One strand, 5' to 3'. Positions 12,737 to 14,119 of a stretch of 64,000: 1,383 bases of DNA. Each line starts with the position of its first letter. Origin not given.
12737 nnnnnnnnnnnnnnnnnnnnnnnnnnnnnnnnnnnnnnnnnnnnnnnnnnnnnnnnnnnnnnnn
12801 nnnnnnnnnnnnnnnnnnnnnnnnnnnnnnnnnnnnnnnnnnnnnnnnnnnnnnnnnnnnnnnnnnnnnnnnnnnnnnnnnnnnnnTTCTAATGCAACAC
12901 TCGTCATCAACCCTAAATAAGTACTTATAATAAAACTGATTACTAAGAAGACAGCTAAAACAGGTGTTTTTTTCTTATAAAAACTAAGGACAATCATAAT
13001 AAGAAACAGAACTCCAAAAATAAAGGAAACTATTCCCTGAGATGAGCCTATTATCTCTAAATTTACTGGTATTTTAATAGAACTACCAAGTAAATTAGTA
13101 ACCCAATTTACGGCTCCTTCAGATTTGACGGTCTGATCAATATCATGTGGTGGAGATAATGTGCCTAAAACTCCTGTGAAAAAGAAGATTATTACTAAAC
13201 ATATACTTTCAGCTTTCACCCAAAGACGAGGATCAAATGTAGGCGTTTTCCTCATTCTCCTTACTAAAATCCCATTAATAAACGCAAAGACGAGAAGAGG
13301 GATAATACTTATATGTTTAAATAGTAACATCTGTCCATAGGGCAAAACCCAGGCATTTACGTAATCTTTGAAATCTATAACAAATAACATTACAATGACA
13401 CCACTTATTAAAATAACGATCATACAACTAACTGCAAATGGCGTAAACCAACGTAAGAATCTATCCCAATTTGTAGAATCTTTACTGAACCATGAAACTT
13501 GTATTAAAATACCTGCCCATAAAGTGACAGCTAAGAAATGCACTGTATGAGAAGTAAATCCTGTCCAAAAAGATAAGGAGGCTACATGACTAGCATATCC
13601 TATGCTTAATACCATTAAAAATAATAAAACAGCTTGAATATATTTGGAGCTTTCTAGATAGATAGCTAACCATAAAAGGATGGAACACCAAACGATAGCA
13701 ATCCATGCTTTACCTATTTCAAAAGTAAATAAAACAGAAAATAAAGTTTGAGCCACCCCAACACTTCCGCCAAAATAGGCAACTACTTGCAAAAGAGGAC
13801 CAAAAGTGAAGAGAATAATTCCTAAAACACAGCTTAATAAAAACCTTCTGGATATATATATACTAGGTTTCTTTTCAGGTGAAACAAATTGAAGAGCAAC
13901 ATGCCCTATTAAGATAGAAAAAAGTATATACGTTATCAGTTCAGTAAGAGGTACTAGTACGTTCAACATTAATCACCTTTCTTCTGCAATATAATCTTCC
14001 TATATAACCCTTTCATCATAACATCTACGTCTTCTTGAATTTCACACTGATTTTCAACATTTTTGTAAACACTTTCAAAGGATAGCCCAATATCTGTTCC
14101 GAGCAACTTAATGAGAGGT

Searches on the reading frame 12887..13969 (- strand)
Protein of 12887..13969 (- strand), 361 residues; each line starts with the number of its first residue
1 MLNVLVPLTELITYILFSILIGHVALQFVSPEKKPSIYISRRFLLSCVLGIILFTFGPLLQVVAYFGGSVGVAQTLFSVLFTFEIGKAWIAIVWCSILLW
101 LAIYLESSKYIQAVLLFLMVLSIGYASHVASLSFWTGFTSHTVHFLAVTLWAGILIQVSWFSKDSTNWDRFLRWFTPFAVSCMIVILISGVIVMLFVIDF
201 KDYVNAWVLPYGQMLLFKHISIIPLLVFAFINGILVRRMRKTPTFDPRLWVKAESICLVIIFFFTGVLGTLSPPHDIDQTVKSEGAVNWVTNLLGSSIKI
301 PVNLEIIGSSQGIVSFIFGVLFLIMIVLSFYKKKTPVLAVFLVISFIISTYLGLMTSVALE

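Call 82: search_protein_families(library=pfam, proteins=[window:12887-13969:-], max_evalue=0.0001)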
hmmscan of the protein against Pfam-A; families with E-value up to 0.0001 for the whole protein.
window:12887-13969:- (361 aa): 1 family
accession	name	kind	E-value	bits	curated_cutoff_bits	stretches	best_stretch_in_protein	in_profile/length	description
PF05425.18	CopD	-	4.7e-14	53.1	32.1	1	170-268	2-105/105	Copper resistance protein D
